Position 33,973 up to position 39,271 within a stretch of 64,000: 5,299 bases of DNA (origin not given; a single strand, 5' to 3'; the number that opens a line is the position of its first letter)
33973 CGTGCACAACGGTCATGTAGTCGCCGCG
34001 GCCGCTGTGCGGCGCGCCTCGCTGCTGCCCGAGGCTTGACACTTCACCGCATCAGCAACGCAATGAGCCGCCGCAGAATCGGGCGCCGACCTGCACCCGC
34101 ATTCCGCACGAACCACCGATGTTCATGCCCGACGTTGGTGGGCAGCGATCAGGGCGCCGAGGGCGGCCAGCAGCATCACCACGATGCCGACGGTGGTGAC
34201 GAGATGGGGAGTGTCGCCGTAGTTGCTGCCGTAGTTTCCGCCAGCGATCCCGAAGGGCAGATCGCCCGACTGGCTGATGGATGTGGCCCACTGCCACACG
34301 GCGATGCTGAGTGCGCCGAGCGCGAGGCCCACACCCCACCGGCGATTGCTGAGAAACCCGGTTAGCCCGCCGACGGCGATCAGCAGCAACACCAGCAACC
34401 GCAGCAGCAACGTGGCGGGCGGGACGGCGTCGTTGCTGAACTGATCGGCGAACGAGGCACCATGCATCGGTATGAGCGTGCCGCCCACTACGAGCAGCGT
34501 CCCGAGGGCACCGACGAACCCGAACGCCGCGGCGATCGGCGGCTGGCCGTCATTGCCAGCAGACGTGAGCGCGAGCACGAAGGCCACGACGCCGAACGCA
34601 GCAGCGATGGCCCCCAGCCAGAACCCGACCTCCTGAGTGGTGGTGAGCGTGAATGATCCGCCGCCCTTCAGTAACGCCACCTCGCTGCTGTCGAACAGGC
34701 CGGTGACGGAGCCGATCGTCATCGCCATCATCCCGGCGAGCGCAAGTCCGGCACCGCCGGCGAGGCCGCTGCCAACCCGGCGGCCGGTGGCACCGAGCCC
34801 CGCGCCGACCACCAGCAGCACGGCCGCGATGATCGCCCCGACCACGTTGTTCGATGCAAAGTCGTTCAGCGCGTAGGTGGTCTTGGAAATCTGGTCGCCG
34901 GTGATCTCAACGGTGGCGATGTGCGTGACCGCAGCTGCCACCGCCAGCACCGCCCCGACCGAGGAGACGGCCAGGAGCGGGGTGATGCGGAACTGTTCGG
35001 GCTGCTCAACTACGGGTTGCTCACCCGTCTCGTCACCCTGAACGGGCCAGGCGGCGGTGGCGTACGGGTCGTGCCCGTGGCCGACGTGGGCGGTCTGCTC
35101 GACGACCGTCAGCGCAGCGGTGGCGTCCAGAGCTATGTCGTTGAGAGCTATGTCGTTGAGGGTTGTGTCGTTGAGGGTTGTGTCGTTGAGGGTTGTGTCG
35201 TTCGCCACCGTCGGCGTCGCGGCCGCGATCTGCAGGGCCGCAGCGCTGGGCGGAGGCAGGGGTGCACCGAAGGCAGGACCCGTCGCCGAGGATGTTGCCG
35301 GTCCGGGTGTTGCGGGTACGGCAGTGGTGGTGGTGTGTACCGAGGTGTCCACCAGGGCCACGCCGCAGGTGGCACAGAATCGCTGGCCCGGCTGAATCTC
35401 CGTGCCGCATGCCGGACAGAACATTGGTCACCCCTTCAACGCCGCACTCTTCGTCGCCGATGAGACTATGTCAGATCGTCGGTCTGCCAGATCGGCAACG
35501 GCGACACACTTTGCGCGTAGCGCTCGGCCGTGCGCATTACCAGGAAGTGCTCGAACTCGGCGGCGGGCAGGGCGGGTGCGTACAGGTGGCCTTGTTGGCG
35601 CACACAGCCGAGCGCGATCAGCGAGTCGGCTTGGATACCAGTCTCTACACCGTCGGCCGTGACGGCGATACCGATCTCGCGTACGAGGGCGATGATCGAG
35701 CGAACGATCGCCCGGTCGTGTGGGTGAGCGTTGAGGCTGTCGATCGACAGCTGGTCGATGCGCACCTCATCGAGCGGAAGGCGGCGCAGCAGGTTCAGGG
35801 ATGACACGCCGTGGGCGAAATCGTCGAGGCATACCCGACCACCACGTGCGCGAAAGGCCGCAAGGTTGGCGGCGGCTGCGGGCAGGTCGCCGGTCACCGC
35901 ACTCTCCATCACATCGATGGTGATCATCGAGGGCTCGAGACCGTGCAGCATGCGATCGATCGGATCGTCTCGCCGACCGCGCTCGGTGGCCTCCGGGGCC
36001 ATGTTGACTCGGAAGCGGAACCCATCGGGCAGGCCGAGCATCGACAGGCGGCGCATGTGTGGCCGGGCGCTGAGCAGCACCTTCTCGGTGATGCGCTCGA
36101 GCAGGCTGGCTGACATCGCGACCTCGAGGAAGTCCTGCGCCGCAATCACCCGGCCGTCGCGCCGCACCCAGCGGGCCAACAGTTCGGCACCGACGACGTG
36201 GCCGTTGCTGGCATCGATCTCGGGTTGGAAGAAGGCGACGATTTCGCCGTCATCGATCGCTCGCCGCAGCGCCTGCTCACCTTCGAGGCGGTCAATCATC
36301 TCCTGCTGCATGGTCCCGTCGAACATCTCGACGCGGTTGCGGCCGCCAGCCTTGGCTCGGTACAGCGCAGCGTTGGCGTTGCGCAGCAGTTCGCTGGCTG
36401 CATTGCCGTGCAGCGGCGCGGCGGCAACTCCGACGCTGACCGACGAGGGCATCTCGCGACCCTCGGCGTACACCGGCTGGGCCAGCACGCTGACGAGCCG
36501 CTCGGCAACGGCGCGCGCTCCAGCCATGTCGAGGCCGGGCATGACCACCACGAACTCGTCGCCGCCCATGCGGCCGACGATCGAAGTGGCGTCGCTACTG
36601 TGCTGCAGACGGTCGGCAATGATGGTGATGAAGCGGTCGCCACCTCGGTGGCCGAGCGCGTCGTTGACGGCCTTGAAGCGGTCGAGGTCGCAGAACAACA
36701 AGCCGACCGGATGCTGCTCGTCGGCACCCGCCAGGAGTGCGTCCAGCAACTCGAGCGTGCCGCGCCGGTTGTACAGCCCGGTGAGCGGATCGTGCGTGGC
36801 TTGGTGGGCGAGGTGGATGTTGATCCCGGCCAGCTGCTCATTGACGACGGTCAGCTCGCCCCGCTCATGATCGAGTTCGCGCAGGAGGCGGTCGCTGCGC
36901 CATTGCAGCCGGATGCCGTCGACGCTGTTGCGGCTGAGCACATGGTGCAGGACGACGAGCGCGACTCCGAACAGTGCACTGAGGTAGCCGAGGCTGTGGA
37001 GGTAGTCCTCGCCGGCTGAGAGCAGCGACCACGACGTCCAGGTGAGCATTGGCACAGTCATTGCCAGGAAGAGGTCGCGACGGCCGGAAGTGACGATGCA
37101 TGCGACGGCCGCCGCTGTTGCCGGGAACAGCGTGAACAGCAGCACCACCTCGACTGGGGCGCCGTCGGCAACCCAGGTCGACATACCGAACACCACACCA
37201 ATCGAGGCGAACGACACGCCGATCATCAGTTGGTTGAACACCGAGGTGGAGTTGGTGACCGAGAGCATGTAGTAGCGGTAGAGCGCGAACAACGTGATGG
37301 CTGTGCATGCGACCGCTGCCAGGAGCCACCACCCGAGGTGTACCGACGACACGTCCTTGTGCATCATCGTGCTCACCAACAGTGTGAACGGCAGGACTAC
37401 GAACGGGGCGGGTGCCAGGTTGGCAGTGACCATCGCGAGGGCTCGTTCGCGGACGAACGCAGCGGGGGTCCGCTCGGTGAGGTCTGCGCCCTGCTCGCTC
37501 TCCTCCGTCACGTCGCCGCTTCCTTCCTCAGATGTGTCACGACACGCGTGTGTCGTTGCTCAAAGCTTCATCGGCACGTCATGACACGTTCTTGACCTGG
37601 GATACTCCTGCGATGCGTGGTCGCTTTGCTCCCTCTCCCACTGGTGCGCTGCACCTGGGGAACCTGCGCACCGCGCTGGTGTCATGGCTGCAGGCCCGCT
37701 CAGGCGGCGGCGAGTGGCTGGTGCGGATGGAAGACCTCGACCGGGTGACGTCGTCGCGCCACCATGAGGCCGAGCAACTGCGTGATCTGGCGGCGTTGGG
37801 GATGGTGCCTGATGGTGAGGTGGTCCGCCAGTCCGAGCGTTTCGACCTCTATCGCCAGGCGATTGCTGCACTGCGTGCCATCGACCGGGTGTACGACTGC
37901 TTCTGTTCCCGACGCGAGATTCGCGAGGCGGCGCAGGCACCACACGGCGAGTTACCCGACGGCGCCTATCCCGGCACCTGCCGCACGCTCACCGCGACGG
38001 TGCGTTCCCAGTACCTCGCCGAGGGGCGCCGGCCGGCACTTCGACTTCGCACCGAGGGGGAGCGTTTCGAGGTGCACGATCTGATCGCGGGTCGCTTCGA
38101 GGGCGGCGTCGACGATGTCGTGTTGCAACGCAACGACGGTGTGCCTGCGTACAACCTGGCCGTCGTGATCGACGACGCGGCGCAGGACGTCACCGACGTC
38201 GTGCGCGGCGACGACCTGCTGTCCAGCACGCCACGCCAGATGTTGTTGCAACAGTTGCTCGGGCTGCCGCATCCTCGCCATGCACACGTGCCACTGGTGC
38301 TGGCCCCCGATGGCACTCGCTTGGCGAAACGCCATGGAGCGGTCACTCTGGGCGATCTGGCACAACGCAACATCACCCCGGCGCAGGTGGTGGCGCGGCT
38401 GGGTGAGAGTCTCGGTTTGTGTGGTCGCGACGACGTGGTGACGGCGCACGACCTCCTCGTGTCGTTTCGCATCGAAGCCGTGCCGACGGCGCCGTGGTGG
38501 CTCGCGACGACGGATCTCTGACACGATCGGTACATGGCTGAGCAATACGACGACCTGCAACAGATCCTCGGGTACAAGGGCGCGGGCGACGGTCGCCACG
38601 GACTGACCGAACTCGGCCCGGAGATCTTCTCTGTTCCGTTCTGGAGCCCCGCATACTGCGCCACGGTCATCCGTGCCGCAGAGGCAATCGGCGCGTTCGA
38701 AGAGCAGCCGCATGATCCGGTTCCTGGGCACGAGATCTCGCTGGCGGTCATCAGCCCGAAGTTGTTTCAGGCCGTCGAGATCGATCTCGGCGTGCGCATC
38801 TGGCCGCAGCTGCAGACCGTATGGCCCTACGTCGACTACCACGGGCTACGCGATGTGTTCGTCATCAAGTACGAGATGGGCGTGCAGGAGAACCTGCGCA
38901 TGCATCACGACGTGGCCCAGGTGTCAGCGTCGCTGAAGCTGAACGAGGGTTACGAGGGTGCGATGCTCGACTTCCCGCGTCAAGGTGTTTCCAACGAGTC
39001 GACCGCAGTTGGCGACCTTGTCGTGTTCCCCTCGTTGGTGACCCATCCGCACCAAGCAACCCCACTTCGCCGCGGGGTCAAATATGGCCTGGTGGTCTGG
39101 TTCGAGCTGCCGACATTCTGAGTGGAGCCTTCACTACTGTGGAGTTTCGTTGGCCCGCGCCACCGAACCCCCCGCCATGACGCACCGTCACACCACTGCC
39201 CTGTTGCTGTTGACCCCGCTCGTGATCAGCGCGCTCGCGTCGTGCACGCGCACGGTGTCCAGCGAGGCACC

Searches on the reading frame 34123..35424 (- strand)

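Call 43: search_protein_families(library=pfam, proteins=[window:34123-35424:-], max_evalue=0.0001)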
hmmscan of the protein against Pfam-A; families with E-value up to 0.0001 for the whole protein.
window:34123-35424:- (433 aa): 3 families
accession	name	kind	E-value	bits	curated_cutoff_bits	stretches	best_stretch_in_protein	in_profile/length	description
PF13240.11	Zn_Ribbon_1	-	6.9e-06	26.1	25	1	2-21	1-20/23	zinc-ribbon domain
PF13248.11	Zn_ribbon_3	-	2.2e-05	24.2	27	1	3-22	5-24/26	zinc-ribbon domain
PF12773.13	DZR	-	9.1e-05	23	27.3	0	3-24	1-22/45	Double zinc ribbon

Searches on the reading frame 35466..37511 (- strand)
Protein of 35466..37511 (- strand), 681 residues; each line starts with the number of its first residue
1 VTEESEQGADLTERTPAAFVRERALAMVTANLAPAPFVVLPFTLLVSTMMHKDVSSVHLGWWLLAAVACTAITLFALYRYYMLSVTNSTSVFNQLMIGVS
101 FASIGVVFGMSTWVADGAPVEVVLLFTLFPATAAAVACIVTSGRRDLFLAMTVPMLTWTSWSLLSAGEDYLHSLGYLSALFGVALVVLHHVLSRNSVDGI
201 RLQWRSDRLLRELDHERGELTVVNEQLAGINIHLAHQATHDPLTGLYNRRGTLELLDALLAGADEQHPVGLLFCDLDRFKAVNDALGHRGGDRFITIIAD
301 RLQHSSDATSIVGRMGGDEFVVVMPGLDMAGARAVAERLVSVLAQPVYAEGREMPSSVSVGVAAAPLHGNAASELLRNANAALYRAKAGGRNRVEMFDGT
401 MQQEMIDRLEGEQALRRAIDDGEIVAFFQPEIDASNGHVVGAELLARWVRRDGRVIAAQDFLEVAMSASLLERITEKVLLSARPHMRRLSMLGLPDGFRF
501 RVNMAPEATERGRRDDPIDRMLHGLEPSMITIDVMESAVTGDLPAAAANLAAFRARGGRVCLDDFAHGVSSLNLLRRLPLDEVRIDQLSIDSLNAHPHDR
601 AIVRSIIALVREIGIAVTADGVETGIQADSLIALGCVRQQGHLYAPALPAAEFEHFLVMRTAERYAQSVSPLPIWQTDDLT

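Call 43: search_protein_families(library=pfam, proteins=[window:35466-37511:-], max_evalue=0.0001)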
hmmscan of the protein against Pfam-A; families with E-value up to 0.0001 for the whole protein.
window:35466-37511:- (681 aa): 2 families
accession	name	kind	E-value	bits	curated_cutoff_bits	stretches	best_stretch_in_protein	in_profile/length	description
PF00563.25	EAL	-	1.7e-48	165.5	31.3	1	413-646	2-235/236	EAL domain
PF00990.26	GGDEF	-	3.5e-42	144.3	23.8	1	238-393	1-161/161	Diguanylate cyclase, GGDEF domain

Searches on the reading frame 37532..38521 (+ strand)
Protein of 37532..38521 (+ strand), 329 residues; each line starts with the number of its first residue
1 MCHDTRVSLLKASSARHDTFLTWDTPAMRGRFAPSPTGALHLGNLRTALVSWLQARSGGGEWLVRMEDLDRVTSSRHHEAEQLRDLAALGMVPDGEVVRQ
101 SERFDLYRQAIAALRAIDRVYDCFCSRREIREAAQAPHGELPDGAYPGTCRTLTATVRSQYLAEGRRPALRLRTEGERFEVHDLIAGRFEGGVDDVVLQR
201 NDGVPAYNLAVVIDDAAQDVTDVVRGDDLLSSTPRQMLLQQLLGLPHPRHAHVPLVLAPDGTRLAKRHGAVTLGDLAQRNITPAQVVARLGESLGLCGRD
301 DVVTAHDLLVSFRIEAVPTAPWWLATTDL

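Call 43: search_protein_families(library=pfam, proteins=[window:37532-38521:+], max_evalue=0.0001)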
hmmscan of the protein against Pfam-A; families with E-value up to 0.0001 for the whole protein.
window:37532-38521:+ (329 aa): 1 family
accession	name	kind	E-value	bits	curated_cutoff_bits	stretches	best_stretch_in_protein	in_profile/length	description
PF00749.27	tRNA-synt_1c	-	4.7e-52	177.3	23.4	1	28-325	2-308/314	tRNA synthetases class I (E and Q), catalytic domain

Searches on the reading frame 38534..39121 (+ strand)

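Call 43: search_protein_families(library=pfam, proteins=[window:38534-39121:+], max_evalue=0.0001)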
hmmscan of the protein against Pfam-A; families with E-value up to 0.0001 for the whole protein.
window:38534-39121:+ (195 aa): 1 family
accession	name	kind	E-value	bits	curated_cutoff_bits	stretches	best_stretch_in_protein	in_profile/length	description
PF13640.12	2OG-FeII_Oxy_3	-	2.4e-05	25.6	27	1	112-190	5-97/98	2OG-Fe(II) oxygenase superfamily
